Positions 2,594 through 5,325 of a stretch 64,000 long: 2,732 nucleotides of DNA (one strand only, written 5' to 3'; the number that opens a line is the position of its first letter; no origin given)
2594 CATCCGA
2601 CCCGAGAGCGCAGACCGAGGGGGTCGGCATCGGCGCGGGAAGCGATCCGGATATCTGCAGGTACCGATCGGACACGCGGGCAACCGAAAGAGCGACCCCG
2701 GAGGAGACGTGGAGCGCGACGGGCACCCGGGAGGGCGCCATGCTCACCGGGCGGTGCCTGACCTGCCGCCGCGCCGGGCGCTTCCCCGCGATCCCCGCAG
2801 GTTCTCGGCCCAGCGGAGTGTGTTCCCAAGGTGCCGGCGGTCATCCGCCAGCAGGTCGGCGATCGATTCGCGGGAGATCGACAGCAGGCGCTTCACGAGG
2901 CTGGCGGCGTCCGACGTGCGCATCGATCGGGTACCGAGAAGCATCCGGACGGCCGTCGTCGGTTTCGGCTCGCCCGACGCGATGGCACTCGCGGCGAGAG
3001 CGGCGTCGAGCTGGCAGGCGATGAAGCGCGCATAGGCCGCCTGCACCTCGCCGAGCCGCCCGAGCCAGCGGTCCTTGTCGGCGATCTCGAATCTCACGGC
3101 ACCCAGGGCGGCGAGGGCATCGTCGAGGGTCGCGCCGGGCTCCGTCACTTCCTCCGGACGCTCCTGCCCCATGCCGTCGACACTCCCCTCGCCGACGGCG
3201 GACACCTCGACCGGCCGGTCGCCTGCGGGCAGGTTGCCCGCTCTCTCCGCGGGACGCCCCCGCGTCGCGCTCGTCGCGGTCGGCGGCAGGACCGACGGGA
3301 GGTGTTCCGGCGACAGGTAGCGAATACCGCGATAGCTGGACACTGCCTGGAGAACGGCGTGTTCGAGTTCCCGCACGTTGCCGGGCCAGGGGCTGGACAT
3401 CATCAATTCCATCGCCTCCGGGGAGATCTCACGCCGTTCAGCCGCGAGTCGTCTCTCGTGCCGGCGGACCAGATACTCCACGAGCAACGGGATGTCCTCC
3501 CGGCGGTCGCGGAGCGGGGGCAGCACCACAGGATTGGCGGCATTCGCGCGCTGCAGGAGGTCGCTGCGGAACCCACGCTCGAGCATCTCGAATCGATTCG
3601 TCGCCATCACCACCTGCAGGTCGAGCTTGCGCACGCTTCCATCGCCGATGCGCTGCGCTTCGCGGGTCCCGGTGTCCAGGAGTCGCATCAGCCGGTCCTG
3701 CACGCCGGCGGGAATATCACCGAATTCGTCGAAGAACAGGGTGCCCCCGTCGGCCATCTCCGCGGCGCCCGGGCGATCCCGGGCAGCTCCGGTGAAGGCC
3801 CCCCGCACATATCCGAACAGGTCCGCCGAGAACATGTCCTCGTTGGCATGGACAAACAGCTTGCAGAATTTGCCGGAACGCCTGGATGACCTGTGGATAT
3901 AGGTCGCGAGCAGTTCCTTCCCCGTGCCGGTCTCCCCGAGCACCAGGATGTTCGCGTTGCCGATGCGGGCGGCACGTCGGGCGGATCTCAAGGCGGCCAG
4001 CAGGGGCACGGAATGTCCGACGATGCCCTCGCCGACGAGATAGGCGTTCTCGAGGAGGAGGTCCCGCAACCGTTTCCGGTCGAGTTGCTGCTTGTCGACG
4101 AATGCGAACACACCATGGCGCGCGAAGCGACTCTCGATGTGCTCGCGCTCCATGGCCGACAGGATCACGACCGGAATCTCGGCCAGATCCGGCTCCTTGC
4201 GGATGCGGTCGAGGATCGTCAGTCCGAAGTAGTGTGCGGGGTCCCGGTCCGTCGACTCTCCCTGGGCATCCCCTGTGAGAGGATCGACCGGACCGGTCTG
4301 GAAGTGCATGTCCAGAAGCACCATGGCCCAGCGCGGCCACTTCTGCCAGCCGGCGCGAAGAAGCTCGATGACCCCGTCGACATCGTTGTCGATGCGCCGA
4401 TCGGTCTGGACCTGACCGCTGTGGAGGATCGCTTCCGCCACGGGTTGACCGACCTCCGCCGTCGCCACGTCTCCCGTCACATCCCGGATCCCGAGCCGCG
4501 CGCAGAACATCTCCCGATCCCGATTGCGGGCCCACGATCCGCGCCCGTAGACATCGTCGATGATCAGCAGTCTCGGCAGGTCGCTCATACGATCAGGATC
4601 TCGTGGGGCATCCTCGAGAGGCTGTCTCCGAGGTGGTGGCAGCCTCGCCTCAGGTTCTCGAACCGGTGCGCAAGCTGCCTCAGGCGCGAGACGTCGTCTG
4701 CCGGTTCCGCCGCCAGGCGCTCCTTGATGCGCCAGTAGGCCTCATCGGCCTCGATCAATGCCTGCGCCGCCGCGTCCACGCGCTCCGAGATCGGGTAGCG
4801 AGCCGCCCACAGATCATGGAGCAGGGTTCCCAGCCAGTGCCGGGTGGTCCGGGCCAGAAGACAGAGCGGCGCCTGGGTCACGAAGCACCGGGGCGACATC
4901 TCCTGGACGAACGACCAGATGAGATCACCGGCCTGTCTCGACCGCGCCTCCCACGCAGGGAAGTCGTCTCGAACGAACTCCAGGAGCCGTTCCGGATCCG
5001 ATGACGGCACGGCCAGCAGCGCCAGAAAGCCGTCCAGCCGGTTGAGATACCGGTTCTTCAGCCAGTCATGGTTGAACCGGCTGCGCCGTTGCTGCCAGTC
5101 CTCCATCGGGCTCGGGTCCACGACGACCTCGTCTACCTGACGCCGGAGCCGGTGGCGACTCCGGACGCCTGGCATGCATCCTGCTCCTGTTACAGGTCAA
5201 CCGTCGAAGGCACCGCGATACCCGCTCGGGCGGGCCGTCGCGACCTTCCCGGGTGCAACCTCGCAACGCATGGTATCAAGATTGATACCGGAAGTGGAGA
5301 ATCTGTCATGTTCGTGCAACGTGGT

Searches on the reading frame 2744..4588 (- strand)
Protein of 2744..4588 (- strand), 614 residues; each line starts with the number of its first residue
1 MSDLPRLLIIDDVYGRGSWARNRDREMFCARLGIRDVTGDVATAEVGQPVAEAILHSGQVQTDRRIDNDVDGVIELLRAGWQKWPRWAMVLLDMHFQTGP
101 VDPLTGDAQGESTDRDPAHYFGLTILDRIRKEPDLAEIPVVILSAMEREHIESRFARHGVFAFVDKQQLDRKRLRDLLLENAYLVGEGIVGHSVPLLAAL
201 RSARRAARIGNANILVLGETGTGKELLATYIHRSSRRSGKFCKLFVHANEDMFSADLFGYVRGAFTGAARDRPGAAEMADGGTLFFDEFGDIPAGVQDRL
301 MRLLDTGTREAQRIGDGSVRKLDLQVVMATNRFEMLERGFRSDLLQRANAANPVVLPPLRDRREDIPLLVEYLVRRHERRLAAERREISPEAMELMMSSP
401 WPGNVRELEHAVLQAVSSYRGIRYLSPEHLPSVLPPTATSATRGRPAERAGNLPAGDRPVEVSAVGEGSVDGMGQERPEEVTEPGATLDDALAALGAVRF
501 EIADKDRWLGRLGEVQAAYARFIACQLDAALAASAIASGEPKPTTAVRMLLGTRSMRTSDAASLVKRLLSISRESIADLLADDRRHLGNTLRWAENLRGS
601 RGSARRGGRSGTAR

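Call 4: search_protein_families(library=pfam, proteins=[window:2744-4588:-], max_evalue=0.1)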
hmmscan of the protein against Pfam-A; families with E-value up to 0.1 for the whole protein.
window:2744-4588:- (614 aa): 10 families
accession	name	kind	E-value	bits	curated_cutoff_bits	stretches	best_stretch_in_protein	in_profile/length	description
PF00158.32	Sigma54_activat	-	4.7e-38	131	20.2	1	190-350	2-164/168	Sigma-54 interaction domain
PF25601.1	AAA_lid_14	-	4.1e-20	71.8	27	1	360-441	1-81/87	AAA+ ATPase lid domain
PF14532.12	Sigma54_activ_2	-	6.4e-08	33.4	25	1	198-317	8-106/138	Sigma-54 interaction domain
PF07728.20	AAA_5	-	6.7e-08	33.1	22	1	213-337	1-128/139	AAA domain (dynein-related subfamily)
PF01078.27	Mg_chelatase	-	2.4e-06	27.5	20.3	1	267-331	93-157/207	Magnesium chelatase, subunit ChlI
PF00004.35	AAA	-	0.001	20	21.2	1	214-341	1-119/131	ATPase family associated with various cellular activities (AAA)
PF07724.20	AAA_2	-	0.0042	17.6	27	1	212-310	4-105/166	AAA domain (Cdc48 subfamily)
PF00072.30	Response_reg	-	0.0066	17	30.2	1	122-176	57-108/111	Response regulator receiver domain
PF13191.12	AAA_16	-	0.0072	17.3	32.6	1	197-244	9-56/167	AAA ATPase domain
PF00493.29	MCM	-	0.015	14.8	23.3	1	205-300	51-141/224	MCM P-loop domain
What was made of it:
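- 2744..4588 (-): Sigma-54 enhancer-binding protein (614 aa): receiver domain, AAA+ domain and a C-terminal helical region. Pfam Sigma54_activat 4.7e-38 and AAA_lid_14 4e-20 (call 4).
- On Sigma-54 enhancer-binding protein (gene 2744-4588): PF00158 4.7e-38 (call 4).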

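Call 5: search_protein_families(library=padloc, proteins=[window:2744-4588:-], max_evalue=0.1)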
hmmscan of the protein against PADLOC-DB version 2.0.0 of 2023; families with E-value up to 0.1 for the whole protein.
window:2744-4588:- (614 aa): 3 families
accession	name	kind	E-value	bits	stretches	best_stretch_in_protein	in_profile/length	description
PDLC01995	RtcR_PspF2--CARF_AAA_HTH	-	1.6e-62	210.2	1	183-418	163-400/481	-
PDLC01994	RtcR_PspF1--CARF_AAA_HTH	-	1.3e-41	141.2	1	194-417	165-386/468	-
PDLC01993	RtcR--CARF_AAA_HTH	-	3.1e-29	99.8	1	188-413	181-416/523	-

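Call 6: search_protein_families(library=ncbifam, proteins=[window:2744-4588:-], max_evalue=0.1)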
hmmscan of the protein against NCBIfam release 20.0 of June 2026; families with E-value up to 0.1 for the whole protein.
window:2744-4588:- (614 aa): 26 families (the best 25 are shown)
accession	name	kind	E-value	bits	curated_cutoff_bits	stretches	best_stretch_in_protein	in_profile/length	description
TIGR01817.1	nifA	equivalog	4.5e-59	200.6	528.85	1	175-412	184-421/534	nif-specific transcriptional activator NifA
NF003451.0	PRK05022.1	equivalog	8.4e-59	199.6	476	1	185-416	188-420/512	nitric oxide reductase transcriptional regulator NorR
NF041552.1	TF_PrdR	equivalog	7.1e-54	183.1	795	1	188-414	268-495/577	sigma-54 dependent transcriptional regulator PrdR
TIGR01818.1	ntrC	equivalog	9.3e-53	179.6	558.6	1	188-442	135-389/463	nitrogen regulation protein NR(I)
NF038308.1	RNA_repair_RtcR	equivalog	2e-52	178.8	650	1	169-415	162-418/530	RNA repair transcriptional activator RtcR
NF008469.0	PRK11361.1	equivalog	2.2e-50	171.7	714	1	200-442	156-398/461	acetoacetate metabolism transcriptional regulator AtoC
NF011958.0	PRK15429.1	equivalog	4.1e-50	171.1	830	1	187-422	380-615/692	formate hydrogenlyase transcriptional activator FlhA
TIGR02974.1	phageshock_pspF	equivalog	5e-49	167.3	443.55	1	190-416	2-230/336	phage shock protein operon transcriptional activator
NF007689.0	PRK10365.1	equivalog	9.4e-48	163.1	760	1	188-438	140-390/441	sigma-54-dependent response regulator transcription factor ZraR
TIGR02915.1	PEP_resp_reg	equivalog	2.2e-47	161.9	502.6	1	184-416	136-369/445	PEP-CTERM-box response regulator transcription factor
NF041946.1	LuxO_transreg_Vib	equivalog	1.8e-46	158.9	800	1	185-434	131-380/463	quorum-sensing sigma-54 dependent transcriptional regulator LuxO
NF011695.0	PRK15115.1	equivalog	4.4e-45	154.3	763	1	123-417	66-366/445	two-component system response regulator GlrR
NF041906.1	V4R_TF_MobR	exception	1.7e-44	152.3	999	1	211-415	255-461/544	phenol degradation transcriptional regulator MobR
NF050807.1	TransRegFlbDCaul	equivalog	2.4e-44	151.9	750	1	210-416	140-348/454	sigma-54-dependent transcriptional regulator FlbD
NF008176.1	PRK10923.1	equivalog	3.6e-44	151.1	620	1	190-411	141-363/469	nitrogen regulation protein NR(I)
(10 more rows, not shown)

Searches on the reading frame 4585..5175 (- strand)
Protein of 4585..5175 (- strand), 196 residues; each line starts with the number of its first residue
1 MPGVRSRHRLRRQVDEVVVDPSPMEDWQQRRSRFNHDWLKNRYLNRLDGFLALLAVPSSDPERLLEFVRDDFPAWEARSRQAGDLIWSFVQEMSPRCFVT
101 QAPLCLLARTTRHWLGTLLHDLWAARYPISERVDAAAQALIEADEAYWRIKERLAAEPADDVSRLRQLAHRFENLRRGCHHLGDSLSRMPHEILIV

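Call 4: search_protein_families(library=pfam, proteins=[window:4585-5175:-], max_evalue=0.1)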
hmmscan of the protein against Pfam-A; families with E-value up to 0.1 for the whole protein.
window:4585-5175:- (196 aa): 0 families

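Call 5: search_protein_families(library=padloc, proteins=[window:4585-5175:-], max_evalue=0.1)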
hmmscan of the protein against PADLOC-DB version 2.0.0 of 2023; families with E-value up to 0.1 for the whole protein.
window:4585-5175:- (196 aa): 0 families

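Call 6: search_protein_families(library=ncbifam, proteins=[window:4585-5175:-], max_evalue=0.1)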
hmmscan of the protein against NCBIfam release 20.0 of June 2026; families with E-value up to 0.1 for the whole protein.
window:4585-5175:- (196 aa): 0 families

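Call 71: search_solved_structures(query=A5, max_evalue=10)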
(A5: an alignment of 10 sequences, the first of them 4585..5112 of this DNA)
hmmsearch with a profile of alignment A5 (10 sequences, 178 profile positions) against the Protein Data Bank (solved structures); distinct sequences matched with E-value up to 10: 21.
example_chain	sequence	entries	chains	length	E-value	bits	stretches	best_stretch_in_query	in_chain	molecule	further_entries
8gji_A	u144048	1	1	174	0.053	16.8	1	112-169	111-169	GCG binder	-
5yl9_A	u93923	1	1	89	0.057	16.7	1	111-169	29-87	Spike glycoprotein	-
5zuv_A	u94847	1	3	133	0.087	16.1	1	111-170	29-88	Spike glycoprotein,Spike glycoprotein,inhibitor EK1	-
4tql_A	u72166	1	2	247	0.13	15.5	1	110-171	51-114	Three helix bundle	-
9vbs_A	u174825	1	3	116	0.17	15.1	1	98-165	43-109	Isoform a of Allophagy receptor allo-1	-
3l8j_A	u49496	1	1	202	0.24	14.7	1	133-176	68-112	Programmed cell death protein 10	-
3l8i_A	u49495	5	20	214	0.25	14.6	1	132-176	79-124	Programmed cell death protein 10 | Cerebral cavernous malformations 3 protein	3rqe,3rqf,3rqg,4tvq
4geh_A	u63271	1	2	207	0.25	14.6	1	133-176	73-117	Programmed cell death protein 10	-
3ajm_A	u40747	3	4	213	0.26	14.5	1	132-176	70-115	Programmed cell death protein 10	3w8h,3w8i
6jfv_B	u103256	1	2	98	0.34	14.2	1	111-171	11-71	Keratin, type II cytoskeletal 5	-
1n3y_A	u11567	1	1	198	0.44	13.8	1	44-114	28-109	Integrin alpha-X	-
5j2l_B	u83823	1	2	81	0.64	13.3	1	107-171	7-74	protein design 2L4HC2_11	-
2dnx_A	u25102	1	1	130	0.8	12.9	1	120-172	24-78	Syntaxin-12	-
6u1s_A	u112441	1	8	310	0.87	12.8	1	44-170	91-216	de novo designed 16-helix transmembrane nanopore, TMHC8_R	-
2mtq_A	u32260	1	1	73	0.91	12.8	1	119-163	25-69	Designed Peptide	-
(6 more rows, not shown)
